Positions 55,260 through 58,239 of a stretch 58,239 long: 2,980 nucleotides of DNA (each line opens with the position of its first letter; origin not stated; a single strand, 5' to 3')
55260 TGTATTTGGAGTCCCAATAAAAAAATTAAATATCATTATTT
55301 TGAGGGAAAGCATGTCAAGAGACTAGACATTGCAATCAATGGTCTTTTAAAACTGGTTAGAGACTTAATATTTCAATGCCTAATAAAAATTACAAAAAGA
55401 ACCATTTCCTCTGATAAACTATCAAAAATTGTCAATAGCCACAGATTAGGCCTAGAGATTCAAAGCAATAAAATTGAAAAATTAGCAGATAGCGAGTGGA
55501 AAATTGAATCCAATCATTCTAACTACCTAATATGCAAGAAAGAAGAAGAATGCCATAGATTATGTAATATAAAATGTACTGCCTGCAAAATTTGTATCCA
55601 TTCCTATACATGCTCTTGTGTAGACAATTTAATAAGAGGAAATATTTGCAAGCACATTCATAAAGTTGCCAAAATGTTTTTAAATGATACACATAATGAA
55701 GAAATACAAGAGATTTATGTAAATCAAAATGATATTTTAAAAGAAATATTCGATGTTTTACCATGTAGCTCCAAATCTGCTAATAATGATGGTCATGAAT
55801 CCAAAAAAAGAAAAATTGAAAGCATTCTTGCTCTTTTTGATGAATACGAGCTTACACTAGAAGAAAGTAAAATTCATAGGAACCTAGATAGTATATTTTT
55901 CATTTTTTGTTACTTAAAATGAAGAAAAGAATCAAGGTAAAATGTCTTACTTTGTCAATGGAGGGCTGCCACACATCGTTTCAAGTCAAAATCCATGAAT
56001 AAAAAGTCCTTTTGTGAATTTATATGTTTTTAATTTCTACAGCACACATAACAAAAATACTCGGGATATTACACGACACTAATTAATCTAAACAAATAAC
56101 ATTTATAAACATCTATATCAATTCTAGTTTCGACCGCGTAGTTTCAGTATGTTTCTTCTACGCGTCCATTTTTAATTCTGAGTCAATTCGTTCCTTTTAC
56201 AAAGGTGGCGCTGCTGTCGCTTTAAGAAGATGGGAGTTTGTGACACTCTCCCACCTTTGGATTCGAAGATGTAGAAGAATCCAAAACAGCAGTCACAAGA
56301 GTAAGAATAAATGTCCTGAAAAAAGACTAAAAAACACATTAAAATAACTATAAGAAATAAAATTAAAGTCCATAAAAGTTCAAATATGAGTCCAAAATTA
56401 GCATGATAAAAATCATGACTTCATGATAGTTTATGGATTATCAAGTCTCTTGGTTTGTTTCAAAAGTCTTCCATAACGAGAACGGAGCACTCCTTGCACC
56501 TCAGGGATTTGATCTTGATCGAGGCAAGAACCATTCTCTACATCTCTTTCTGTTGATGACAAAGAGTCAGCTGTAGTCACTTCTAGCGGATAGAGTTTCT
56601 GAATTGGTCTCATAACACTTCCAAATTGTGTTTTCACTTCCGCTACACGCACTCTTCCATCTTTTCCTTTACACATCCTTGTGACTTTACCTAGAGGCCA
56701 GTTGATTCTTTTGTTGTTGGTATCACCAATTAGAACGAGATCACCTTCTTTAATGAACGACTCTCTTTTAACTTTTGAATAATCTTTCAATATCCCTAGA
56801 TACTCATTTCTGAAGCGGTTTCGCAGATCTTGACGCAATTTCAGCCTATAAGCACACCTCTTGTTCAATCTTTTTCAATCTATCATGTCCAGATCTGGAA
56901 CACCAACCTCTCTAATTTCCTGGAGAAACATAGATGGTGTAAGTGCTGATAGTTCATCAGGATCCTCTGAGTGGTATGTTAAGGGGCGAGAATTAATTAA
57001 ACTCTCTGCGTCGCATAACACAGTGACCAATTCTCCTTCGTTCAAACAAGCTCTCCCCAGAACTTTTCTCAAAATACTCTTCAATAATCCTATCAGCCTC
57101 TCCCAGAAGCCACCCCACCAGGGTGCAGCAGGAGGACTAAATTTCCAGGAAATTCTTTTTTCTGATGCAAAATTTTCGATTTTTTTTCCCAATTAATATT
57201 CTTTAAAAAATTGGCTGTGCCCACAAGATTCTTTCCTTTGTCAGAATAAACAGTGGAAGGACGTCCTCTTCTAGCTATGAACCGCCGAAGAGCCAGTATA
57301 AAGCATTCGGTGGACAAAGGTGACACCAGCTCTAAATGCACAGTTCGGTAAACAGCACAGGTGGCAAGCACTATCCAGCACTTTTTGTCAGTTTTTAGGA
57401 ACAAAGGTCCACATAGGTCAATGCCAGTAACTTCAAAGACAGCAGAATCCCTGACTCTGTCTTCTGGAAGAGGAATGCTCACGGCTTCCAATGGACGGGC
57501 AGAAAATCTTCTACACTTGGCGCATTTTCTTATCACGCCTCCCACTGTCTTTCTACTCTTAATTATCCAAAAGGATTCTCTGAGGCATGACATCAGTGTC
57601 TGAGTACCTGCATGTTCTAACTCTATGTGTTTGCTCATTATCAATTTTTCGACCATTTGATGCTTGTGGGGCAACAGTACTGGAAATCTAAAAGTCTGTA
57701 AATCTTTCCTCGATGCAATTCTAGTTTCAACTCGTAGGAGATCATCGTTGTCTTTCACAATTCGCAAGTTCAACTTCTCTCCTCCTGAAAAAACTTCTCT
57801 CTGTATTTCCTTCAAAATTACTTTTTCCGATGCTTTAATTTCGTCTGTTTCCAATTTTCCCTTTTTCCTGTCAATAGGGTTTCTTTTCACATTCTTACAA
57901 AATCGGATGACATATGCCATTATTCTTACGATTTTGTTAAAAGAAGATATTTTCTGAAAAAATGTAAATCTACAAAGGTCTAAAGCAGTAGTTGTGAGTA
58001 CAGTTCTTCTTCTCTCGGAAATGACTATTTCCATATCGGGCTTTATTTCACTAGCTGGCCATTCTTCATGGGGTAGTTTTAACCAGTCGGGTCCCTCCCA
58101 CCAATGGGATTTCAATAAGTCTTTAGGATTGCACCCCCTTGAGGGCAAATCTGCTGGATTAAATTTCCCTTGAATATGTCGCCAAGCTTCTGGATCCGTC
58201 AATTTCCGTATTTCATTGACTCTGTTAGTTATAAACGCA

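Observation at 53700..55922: Nearly intact Mutator-like (MULE) transposase with SWIM finger: recently active or domesticated?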

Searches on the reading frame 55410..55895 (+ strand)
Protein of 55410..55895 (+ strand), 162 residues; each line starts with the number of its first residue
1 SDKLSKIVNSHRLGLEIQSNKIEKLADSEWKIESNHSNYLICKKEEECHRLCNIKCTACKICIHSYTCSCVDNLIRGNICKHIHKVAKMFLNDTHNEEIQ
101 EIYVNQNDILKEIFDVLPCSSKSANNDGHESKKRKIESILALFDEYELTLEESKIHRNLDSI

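Call 31: search_protein_families(library=pfam, proteins=[window:55410-55895:+], max_evalue=10)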
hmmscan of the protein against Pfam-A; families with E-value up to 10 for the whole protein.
seq(162 aa): 1 family
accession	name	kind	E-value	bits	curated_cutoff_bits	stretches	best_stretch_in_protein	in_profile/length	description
PF12785.12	VESA1_N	-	0.14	11.5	22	1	11-106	123-215/448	Variant erythrocyte surface antigen-1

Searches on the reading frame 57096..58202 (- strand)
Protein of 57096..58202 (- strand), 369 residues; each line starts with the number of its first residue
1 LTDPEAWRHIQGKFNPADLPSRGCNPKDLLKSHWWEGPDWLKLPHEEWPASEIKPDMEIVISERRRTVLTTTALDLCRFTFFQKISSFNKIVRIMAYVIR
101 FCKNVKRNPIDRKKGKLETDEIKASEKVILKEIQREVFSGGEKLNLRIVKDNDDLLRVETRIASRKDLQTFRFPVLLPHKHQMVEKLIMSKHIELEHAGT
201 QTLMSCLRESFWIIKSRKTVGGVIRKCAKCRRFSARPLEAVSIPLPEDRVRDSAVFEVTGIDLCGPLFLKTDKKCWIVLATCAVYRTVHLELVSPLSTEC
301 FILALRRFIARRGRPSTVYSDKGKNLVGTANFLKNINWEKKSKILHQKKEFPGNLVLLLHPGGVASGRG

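Call 31: search_protein_families(library=pfam, proteins=[window:57096-58202:-], max_evalue=10)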
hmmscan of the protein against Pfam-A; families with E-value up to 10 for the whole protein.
window:57096-58202:- (369 aa): 3 families
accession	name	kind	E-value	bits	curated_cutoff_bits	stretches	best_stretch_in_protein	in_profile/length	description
PF17921.7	Integrase_H2C2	-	2.4e-06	28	25.5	1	181-235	3-58/59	Integrase zinc binding domain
PF09337.16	zf-H2C2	-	4.3e-05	24.2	25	1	195-231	3-39/39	H2C2 zinc finger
PF08183.16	SpoV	-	0.088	13.3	20.6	1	213-227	5-19/25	Stage V sporulation protein family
